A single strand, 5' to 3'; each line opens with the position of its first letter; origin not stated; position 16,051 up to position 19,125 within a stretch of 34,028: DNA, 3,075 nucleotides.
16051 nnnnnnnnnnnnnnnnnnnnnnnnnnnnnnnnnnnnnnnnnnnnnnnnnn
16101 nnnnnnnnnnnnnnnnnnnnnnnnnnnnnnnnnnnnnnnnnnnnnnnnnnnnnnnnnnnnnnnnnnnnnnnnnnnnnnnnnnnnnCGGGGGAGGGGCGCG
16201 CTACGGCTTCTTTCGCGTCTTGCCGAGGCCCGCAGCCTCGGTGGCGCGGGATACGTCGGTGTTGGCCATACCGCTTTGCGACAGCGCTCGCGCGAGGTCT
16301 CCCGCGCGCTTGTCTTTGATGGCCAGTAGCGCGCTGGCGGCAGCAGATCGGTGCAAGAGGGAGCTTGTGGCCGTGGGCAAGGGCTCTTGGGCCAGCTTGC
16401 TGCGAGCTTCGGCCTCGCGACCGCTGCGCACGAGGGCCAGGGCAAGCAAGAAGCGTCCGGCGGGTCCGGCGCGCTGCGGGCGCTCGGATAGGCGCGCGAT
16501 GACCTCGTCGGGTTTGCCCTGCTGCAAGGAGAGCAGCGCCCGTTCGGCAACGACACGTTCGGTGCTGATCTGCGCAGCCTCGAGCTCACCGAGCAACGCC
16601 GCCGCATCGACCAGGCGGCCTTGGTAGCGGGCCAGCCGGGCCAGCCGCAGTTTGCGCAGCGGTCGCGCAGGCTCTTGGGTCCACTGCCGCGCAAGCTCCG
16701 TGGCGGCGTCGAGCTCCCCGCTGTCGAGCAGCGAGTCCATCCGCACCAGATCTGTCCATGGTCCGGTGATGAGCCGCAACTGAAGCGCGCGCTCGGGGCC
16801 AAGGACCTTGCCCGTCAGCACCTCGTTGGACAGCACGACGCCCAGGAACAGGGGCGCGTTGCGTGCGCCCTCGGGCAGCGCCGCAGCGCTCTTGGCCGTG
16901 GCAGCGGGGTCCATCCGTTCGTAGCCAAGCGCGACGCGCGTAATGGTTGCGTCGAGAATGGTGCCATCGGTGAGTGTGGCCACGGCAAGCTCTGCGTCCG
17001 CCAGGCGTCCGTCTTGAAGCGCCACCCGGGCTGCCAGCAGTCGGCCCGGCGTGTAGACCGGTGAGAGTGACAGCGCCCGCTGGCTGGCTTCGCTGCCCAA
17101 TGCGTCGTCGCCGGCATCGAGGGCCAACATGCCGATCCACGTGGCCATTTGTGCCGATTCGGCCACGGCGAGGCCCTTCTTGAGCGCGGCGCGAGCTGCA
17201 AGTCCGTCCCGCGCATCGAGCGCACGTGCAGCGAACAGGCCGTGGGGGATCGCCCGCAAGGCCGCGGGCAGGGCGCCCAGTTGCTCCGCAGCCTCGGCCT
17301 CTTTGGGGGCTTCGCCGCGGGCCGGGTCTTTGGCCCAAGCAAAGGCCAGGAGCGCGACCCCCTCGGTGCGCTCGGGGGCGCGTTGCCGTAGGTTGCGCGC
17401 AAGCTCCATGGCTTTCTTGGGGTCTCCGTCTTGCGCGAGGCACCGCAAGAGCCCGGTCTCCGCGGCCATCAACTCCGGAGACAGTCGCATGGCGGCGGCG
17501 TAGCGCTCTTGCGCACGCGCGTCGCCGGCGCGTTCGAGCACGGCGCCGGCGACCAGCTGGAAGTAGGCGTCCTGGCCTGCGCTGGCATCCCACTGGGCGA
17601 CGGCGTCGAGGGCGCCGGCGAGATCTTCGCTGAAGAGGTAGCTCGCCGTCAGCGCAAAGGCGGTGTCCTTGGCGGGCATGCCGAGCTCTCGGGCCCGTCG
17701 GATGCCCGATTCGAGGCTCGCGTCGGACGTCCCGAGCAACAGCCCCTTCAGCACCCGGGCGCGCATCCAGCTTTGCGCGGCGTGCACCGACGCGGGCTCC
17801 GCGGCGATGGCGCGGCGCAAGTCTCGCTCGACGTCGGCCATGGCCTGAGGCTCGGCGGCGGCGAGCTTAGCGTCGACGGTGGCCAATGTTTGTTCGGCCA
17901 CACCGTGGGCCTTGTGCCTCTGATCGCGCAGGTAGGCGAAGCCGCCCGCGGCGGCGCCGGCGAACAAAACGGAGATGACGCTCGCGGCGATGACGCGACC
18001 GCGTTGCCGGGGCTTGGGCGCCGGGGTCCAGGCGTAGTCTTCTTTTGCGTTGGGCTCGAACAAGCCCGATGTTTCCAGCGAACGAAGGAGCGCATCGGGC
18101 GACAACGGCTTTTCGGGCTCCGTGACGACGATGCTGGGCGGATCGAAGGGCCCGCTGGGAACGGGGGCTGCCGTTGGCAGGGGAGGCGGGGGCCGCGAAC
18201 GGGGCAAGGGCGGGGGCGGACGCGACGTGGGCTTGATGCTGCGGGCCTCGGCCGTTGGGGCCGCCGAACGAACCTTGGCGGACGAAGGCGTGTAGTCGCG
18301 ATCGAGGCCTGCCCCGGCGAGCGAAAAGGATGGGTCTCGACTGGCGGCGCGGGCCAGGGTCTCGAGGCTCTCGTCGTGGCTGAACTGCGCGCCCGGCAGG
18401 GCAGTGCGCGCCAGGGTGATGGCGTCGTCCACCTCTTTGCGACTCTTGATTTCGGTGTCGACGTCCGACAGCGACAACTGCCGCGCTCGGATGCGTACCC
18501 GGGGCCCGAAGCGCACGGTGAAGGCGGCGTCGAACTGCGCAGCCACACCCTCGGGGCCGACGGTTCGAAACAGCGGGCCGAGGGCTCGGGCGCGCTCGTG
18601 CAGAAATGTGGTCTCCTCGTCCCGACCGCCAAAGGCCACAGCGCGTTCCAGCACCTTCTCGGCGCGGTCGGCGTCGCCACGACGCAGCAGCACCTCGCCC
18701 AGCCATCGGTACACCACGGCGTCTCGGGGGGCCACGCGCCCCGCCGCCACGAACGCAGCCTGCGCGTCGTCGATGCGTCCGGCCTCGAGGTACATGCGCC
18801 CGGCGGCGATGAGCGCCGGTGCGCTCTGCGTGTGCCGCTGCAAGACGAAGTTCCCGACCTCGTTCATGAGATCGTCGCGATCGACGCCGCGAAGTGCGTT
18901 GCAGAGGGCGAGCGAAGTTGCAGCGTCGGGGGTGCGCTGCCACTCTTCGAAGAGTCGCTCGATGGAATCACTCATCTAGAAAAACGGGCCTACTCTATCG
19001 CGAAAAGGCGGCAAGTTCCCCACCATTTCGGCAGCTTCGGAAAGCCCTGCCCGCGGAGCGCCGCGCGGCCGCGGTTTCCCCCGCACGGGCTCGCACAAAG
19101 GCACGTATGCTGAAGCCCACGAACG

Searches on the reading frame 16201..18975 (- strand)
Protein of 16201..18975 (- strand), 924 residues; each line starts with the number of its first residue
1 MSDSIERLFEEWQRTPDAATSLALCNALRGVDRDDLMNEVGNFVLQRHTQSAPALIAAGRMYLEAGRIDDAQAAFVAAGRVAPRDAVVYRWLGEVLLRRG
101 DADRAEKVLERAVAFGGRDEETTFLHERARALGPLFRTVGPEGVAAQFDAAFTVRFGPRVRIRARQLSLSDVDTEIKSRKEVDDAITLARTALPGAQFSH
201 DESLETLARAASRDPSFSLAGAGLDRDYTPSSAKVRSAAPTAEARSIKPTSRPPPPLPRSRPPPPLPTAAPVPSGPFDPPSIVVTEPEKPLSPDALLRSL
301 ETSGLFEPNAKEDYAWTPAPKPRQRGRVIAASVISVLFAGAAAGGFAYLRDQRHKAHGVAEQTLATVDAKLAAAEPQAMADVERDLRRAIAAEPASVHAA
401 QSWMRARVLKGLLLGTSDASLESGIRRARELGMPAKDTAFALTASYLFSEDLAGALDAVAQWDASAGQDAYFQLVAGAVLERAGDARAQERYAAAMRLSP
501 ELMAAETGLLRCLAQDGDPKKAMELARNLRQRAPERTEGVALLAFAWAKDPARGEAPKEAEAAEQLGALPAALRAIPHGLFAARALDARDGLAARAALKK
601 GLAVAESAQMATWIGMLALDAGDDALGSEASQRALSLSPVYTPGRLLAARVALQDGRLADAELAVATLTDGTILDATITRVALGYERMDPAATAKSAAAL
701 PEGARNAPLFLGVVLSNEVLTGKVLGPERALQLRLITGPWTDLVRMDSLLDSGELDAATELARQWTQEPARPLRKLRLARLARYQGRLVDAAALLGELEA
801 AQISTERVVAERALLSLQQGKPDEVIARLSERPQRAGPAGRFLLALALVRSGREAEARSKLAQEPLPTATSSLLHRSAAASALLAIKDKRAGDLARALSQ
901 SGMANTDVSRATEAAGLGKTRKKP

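Call 49: search_protein_families(library=pfam, proteins=[window:16201-18975:-], max_evalue=0.001)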
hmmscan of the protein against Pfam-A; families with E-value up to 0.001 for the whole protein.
window:16201-18975:- (924 aa): 7 families
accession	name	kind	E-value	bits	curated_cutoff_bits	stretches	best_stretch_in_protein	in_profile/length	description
PF14559.12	TPR_19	-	2.6e-08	34.5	25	1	63-115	2-54/68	Tetratricopeptide repeat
PF13432.12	TPR_16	-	3.8e-07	30.9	32.7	1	57-115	2-60/65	Tetratricopeptide repeat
PF13431.12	TPR_17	-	2.3e-05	24.7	24.4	0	82-106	9-33/34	Tetratricopeptide repeat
PF13181.12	TPR_8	-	3.1e-05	24.2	25.7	0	91-113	6-28/34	Tetratricopeptide repeat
PF13428.12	TPR_14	-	0.00011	23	23.5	1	88-122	3-37/44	Tetratricopeptide repeat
PF12895.13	ANAPC3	-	0.00031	21.4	27.2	0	74-112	8-49/82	Anaphase-promoting complex, cyclosome, subunit 3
PF07719.23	TPR_2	-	0.00086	19.7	27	0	88-114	3-29/34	Tetratricopeptide repeat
